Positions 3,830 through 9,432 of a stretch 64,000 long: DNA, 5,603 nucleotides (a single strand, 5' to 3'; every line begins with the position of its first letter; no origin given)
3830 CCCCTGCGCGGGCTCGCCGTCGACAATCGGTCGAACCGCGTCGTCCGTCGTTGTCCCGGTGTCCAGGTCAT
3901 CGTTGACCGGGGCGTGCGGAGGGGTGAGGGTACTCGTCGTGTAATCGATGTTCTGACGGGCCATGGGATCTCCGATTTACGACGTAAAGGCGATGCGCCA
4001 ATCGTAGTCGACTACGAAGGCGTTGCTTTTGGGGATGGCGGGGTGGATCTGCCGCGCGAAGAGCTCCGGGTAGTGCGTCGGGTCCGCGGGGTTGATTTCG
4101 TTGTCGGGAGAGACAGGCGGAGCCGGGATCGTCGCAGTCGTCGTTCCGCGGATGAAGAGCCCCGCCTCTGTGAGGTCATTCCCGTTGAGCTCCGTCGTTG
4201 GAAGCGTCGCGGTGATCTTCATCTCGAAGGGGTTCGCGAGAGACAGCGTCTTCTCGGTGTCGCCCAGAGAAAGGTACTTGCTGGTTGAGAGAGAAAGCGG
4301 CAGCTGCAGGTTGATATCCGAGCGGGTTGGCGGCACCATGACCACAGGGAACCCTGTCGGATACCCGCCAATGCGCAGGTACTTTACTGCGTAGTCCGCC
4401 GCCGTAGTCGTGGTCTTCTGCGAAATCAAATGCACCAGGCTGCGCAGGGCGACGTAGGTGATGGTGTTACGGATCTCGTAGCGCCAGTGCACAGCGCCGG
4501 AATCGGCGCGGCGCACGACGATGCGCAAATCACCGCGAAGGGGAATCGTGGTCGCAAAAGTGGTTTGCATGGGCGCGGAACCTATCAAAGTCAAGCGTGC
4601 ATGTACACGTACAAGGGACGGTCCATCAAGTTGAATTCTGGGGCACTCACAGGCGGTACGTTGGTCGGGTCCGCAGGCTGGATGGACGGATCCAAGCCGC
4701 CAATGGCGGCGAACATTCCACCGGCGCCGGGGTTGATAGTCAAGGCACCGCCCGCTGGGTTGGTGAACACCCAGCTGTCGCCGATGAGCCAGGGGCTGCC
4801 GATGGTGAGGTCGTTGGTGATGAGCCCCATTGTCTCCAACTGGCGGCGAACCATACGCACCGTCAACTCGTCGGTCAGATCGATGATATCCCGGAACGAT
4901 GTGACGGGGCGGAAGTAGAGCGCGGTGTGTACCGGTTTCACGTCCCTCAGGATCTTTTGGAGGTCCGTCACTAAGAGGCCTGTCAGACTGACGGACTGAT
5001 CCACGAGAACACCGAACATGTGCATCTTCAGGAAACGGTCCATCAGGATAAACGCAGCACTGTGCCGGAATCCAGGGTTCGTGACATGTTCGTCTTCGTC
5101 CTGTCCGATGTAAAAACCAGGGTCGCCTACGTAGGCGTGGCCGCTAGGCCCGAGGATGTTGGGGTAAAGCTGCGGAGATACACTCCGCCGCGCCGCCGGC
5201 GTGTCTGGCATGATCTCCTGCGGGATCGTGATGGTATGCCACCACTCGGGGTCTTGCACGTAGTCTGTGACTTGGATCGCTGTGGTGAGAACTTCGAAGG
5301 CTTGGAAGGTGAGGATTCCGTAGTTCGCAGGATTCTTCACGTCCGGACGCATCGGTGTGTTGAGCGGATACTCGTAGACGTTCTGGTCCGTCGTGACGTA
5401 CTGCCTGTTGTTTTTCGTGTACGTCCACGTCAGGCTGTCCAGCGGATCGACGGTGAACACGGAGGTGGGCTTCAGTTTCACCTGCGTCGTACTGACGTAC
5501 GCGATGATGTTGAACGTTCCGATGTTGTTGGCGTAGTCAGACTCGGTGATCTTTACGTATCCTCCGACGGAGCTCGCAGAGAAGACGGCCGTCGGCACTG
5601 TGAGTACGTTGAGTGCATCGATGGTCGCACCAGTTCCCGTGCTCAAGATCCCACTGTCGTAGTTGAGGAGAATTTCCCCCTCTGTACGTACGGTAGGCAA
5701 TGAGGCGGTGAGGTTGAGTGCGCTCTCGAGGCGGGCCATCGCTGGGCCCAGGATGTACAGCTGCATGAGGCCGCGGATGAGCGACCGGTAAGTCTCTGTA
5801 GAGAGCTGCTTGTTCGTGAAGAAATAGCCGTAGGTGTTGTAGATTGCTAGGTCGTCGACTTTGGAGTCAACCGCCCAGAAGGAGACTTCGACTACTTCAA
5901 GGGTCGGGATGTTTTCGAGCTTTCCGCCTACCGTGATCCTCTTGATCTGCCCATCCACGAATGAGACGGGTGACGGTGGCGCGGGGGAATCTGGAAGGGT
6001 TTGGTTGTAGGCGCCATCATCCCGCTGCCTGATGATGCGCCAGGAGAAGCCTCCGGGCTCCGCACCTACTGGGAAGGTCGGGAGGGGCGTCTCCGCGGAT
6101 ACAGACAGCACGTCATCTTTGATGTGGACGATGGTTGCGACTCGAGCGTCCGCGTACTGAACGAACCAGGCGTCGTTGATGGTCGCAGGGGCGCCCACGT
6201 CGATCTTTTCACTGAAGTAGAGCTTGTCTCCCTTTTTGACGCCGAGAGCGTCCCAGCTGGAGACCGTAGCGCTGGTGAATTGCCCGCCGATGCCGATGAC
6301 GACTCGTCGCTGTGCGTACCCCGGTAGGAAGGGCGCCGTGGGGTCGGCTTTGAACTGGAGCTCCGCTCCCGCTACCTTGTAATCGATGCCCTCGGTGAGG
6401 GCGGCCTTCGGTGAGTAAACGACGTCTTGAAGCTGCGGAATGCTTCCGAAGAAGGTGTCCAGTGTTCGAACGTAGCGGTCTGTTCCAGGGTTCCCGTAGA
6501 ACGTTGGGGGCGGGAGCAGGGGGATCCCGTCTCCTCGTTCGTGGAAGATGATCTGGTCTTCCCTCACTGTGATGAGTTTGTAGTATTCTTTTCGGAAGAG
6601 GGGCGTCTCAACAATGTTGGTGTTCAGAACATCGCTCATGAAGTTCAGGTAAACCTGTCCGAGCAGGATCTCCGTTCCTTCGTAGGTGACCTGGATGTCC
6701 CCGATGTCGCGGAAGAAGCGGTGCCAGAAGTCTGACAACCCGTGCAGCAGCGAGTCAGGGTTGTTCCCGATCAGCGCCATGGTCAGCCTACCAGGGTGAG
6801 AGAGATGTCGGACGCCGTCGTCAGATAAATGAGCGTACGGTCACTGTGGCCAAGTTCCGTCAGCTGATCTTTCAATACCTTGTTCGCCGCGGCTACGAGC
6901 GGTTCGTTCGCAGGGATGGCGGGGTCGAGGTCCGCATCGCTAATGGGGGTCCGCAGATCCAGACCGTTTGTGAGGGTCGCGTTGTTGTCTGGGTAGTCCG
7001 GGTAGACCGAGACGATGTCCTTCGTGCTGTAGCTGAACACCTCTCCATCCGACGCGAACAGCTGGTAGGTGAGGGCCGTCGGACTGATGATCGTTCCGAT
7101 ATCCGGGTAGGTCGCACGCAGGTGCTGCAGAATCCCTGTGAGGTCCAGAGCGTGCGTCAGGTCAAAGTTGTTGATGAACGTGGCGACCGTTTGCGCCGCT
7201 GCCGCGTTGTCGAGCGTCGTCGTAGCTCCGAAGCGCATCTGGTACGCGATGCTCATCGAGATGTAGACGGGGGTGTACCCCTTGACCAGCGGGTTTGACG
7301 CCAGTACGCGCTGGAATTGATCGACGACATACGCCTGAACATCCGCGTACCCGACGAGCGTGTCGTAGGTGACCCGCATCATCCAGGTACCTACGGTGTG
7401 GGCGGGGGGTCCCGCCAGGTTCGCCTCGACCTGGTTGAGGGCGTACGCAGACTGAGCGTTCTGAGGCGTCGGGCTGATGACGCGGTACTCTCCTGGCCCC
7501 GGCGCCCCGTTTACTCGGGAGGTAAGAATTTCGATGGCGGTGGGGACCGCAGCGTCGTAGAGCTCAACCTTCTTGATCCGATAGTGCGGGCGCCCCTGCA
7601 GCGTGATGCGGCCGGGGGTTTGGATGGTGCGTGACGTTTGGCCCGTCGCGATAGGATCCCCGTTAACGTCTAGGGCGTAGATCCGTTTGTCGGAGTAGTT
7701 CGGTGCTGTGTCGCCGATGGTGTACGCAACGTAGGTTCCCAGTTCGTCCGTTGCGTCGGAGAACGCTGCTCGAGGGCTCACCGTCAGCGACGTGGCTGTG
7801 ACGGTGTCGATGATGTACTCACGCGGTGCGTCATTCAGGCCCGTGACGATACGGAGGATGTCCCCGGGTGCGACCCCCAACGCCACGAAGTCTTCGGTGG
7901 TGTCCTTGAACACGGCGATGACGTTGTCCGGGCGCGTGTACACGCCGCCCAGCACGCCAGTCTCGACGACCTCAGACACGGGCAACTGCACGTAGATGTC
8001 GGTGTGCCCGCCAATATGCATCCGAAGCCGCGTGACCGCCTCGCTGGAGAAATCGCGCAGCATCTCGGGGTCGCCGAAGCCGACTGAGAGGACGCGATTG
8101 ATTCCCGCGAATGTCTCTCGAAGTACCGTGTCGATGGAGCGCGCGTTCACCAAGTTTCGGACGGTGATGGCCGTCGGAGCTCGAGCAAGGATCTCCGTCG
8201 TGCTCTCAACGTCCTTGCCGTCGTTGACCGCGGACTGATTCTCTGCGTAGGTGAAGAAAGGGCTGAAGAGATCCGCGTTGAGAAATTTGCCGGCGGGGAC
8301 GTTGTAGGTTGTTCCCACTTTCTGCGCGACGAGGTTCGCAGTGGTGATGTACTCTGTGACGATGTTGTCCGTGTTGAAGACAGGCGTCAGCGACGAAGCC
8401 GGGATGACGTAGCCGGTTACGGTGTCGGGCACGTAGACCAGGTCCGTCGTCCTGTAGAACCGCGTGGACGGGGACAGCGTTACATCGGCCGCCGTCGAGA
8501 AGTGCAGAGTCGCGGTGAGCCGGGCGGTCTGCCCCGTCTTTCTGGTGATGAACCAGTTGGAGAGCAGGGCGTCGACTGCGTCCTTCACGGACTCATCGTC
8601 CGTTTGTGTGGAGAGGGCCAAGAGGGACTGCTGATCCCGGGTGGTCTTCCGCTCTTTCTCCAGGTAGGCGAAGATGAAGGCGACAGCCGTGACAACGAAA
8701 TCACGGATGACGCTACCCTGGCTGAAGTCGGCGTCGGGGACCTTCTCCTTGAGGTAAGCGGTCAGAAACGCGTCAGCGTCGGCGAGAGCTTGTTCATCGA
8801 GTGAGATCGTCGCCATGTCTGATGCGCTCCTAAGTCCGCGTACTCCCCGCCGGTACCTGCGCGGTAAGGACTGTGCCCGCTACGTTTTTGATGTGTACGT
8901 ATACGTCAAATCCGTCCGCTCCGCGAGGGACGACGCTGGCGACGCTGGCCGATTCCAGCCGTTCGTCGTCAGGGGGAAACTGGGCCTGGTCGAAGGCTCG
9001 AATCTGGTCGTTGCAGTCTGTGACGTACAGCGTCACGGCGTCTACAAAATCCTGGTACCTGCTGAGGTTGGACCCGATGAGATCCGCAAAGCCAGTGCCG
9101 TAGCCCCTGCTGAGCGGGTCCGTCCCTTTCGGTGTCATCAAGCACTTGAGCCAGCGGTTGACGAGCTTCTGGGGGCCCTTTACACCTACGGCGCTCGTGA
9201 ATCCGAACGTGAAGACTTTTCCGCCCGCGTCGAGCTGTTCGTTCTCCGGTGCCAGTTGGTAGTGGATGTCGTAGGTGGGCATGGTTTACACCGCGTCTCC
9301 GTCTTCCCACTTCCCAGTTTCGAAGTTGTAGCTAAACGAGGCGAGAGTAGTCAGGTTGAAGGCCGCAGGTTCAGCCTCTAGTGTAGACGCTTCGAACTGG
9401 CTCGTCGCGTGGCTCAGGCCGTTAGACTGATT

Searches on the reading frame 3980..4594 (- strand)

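Call 8: search_protein_families(library=pfam, max_evalue=0.01, proteins=[window:3980-4594:-])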
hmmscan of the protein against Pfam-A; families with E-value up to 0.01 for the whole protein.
window:3980-4594:- (205 aa): 0 families

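Call 20: search_protein_families(library=phrogs, max_evalue=0.01, proteins=[window:3980-4594:-])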
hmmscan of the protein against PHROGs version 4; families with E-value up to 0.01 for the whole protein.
window:3980-4594:- (205 aa): 1 family
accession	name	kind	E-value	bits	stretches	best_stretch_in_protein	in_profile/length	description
phrog_5417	-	unknown function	1.2e-06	29.5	1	38-203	28-156/156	-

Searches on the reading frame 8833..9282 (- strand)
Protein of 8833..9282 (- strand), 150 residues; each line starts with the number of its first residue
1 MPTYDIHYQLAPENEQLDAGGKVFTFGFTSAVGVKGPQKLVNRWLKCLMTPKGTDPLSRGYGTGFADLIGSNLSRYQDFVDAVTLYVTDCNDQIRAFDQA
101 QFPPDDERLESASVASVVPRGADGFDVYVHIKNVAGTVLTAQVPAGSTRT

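Call 6: search_protein_families(library=pfam, max_evalue=0.1, proteins=[window:8833-9282:-])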
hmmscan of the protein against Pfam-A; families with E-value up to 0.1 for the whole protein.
window:8833-9282:- (150 aa): 2 families
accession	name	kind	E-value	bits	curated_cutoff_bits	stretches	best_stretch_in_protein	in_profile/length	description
PF16686.11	POT1PC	-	0.018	15.4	27.2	1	64-111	9-56/155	ssDNA-binding domain of telomere protection protein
PF10934.14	Sheath_initiator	-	0.066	13.7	32.9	1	29-74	15-61/104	Contractile injection system sheath initiator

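Call 7: search_protein_families(library=phrogs, max_evalue=0.1, proteins=[window:8833-9282:-])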
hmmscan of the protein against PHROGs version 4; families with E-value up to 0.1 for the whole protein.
window:8833-9282:- (150 aa): 3 families
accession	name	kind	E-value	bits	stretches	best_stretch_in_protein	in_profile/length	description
phrog_43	-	tail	0.0013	19.4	1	46-75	28-57/126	baseplate wedge subunit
phrog_30081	-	unknown function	0.027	15.2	1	60-93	8-41/44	-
phrog_120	-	tail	0.073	13.8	1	42-74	87-120/303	baseplate wedge subunit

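Call 61: find_homologous_proteins(query=window:8833-9282:-, max_evalue=0.001)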
Query window:8833-9282:- (150 aa): 73 proteins with E <= 0.001 among 127 candidates.
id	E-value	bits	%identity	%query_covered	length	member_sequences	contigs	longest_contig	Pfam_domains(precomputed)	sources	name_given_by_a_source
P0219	3.0e-96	337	100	100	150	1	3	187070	-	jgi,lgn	-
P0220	3.3e-83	295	86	100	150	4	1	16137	-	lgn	-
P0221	1.2e-73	264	76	98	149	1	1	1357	-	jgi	jgi:hypothetical protein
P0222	3.1e-69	250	73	98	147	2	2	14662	-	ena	-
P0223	1.1e-68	248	72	100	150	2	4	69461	-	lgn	-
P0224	1.7e-68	247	72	99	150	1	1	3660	-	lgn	-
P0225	7.9e-68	245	71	100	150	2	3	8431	-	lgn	-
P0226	9.3e-68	245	70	100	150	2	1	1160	-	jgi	-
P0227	1.4e-67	244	73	97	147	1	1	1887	-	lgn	-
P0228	1.0e-66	242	69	100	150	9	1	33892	-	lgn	-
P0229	2.1e-66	241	71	100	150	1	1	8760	-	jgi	jgi:hypothetical protein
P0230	2.4e-66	240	70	100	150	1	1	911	-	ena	-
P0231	1.9e-65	237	69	99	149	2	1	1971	-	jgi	jgi:hypothetical protein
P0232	1.9e-64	234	68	99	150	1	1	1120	-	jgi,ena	-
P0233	2.8e-64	234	69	100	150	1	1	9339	-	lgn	-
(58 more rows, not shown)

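Call 64: search_protein_families(library=pfam, alignment_id=A5, max_evalue=0.1)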
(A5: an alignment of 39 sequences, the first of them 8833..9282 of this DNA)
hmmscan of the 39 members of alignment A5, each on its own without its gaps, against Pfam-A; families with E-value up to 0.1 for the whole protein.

A. member 1, window:8833-9282:- (150 aa): 2 families
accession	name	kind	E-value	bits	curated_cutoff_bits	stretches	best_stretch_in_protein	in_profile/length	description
PF16686.11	POT1PC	-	0.018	15.4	27.2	1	64-111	9-56/155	ssDNA-binding domain of telomere protection protein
PF10934.14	Sheath_initiator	-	0.066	13.7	32.9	1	29-74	15-61/104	Contractile injection system sheath initiator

B. families by the number of members that match (of 39 scanned): 5 families
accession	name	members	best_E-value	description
PF10934.14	Sheath_initiator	9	0.0017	Contractile injection system sheath initiator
PF01571.26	GCV_T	2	0.006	Aminomethyltransferase folate-binding domain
PF13765.14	PRY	1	0.016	SPRY-associated domain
PF16686.11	POT1PC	1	0.018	ssDNA-binding domain of telomere protection protein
PF11248.13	DUF3046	1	0.064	Protein of unknown function (DUF3046)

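Call 66: predict_structure(alignment_id=A5)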
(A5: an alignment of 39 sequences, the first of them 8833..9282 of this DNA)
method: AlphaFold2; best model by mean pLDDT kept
length: 150 residues; sequences in the alignment: 39
mean_pLDDT: 82.0   pTM: 0.75
mean pLDDT of the five models: 82.0, 78.6, 78.3, 78.0, 70.8
residues with pLDDT >= 90: 60; 70-90: 60; 50-70: 28; < 50: 2
segments of 3 or more residues with pLDDT < 50: none
pLDDT, mean of each block of 10 residues (from residue 1): 59 70 64 77 91 84 84 81 94 95 95 92 84 95 65
secondary structure, 60 per line:
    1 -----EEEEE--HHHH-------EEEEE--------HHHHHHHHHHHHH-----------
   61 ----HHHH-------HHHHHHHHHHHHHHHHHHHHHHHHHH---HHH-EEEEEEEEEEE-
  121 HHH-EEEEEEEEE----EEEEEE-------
elements in order: E6-10 H13-16 E24-28 H37-49 H65-68 H76-101 E109-119 E125-133 E138-143
